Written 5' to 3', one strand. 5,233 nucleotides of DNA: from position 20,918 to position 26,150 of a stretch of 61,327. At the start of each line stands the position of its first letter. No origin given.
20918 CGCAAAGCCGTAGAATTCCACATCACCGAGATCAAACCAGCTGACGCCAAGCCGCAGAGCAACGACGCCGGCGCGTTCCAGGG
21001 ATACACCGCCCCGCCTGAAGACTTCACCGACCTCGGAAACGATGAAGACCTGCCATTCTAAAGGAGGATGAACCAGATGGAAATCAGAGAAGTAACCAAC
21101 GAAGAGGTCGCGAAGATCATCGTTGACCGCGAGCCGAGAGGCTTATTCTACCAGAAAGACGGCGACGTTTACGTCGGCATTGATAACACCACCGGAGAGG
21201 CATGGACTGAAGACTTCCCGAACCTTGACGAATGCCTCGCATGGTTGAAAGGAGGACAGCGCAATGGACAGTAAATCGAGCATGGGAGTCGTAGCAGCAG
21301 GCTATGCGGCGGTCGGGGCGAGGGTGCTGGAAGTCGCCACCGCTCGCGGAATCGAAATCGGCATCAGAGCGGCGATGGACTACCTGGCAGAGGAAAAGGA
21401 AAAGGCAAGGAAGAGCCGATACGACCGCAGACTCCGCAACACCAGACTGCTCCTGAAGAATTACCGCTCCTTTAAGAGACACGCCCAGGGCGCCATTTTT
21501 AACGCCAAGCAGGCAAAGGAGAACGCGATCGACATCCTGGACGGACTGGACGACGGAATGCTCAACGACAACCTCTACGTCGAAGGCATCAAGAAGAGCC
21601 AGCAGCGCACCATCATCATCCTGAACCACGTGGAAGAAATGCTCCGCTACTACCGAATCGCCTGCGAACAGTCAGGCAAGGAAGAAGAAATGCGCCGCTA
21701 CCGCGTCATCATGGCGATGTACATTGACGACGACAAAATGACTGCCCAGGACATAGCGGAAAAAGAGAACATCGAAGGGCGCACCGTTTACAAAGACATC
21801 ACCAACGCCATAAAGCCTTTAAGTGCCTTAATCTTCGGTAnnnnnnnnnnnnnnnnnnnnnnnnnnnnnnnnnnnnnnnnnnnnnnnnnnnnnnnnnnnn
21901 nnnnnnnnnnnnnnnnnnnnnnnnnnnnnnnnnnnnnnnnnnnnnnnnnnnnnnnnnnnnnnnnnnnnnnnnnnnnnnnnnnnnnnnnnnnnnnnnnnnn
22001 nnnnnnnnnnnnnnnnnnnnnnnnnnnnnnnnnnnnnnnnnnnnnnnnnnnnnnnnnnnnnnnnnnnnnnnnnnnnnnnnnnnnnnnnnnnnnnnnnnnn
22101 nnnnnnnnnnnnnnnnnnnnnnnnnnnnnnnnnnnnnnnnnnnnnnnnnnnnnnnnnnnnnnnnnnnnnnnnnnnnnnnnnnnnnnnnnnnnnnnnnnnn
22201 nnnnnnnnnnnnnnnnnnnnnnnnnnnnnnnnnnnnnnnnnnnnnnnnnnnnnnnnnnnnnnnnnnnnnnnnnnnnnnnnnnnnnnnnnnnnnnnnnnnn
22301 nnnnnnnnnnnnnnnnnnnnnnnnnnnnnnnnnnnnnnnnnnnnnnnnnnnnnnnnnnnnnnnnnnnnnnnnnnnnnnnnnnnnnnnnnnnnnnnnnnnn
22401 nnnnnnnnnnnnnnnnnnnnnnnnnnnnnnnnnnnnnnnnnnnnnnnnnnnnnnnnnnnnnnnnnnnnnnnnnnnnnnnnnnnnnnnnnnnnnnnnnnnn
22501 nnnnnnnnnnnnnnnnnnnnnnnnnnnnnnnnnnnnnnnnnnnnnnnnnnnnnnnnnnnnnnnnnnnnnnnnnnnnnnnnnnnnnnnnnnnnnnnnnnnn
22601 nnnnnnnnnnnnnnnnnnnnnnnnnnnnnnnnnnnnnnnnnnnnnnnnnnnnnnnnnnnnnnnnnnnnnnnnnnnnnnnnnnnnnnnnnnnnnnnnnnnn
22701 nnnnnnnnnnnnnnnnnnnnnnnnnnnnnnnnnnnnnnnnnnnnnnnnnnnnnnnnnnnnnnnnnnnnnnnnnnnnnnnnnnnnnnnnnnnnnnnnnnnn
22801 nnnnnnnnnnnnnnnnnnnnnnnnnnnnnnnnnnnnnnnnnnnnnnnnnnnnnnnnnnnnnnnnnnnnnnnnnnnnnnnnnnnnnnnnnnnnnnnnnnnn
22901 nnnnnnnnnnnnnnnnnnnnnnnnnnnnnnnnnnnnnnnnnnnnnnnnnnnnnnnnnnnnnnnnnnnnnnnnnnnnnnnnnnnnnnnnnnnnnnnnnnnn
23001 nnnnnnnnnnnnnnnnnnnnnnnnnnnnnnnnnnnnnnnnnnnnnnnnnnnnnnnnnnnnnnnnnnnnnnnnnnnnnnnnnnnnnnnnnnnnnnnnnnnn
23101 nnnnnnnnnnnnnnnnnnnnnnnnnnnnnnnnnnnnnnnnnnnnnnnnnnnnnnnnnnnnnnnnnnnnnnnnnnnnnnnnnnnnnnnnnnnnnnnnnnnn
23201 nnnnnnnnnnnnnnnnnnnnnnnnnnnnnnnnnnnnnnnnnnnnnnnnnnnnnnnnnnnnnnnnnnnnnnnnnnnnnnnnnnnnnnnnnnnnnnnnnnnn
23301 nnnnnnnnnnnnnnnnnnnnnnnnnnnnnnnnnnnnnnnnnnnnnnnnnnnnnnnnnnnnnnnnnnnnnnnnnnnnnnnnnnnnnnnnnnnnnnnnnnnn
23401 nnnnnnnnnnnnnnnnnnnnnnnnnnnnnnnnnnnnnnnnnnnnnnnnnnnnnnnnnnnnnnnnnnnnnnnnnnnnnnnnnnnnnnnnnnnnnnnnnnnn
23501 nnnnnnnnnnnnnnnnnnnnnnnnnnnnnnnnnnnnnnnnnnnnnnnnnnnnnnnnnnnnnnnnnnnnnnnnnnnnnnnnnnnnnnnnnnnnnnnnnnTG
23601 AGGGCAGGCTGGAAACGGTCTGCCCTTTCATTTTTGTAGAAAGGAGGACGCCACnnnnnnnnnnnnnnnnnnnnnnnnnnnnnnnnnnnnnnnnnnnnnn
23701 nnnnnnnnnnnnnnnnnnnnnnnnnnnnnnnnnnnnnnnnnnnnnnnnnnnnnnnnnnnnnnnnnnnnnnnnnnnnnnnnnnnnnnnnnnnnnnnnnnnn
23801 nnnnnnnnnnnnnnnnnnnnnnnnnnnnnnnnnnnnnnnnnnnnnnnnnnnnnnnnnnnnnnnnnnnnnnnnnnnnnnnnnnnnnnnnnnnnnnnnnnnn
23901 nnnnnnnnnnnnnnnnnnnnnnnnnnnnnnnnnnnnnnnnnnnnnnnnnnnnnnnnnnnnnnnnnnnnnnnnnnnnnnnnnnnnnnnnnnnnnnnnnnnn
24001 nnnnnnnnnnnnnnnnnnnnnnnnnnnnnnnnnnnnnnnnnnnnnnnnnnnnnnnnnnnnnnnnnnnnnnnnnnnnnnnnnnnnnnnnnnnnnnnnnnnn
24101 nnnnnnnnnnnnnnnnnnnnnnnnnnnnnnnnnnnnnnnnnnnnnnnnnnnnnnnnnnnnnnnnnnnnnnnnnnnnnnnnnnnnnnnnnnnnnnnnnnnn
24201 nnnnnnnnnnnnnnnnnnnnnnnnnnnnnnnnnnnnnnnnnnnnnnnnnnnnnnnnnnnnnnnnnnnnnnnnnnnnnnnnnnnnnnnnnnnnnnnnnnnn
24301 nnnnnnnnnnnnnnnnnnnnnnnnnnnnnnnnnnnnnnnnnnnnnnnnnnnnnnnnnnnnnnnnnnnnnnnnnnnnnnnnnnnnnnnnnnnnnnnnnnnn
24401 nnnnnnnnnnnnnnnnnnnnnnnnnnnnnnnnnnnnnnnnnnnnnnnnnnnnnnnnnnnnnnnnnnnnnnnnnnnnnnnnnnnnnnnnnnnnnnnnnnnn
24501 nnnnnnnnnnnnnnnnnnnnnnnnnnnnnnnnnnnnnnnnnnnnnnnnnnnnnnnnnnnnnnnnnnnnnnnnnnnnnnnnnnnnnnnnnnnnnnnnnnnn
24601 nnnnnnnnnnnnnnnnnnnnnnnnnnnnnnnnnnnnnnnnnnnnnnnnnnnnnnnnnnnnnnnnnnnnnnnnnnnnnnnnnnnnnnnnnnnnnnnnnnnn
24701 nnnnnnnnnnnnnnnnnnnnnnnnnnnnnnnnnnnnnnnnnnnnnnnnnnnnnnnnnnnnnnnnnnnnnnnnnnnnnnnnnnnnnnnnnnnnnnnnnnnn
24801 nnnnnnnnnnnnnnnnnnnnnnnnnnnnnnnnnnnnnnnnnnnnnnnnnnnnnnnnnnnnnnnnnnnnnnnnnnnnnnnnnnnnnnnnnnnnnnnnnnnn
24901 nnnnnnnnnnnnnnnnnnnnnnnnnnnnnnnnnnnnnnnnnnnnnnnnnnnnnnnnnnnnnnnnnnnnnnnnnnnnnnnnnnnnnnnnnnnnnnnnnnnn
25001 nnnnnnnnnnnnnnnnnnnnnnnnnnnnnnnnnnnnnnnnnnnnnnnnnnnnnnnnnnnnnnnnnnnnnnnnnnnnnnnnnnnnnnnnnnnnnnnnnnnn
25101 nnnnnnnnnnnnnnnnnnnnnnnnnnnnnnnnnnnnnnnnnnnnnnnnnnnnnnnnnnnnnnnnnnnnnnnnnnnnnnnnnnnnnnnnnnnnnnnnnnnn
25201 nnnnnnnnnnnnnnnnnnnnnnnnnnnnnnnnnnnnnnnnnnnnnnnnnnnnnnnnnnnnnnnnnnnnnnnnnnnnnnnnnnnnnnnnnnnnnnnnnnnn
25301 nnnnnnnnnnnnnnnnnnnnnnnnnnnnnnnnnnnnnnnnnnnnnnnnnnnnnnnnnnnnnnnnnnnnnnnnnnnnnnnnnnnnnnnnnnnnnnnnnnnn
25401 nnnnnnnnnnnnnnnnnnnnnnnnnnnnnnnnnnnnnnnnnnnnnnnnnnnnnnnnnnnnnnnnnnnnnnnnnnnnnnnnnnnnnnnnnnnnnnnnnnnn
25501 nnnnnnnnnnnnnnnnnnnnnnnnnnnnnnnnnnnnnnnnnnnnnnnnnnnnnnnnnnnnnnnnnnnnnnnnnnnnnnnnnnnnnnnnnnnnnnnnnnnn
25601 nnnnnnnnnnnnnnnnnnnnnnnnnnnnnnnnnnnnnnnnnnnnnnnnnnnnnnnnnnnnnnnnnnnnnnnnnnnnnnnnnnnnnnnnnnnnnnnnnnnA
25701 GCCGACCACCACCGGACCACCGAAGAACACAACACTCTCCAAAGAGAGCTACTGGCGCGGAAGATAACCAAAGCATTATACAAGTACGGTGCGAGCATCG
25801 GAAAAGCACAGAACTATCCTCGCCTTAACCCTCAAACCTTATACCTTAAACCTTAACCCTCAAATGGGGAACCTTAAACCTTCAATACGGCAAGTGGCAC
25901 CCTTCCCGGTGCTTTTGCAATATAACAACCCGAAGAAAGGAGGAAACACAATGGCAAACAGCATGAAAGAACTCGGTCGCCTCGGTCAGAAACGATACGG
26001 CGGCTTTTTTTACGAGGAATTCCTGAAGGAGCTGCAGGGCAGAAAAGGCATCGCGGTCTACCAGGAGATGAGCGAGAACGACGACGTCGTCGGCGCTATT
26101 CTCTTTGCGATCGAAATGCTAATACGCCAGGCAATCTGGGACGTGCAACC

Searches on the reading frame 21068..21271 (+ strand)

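Call 37: search_protein_families(library=pfam, proteins=[window:21068-21271:+], max_evalue=0.01)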
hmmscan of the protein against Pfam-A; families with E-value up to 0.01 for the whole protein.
window:21068-21271:+ (68 aa): 0 families

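Call 49: search_protein_families(library=phrogs, proteins=[window:21068-21271:+], max_evalue=0.001)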
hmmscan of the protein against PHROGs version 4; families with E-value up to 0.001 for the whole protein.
window:21068-21271:+ (68 aa): 2 families
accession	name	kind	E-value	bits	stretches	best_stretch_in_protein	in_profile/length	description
phrog_37721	-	unknown function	2.1e-12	48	1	4-64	1-68/71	-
phrog_36031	-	unknown function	4e-11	43.9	1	6-63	62-119/176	-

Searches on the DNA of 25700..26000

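Call 73: search_rna_families(source=window, start=25700, end=26000, threshold=evalue, max_evalue=1)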
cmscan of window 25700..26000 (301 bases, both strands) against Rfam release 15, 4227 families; matches with E-value up to 1: 0.
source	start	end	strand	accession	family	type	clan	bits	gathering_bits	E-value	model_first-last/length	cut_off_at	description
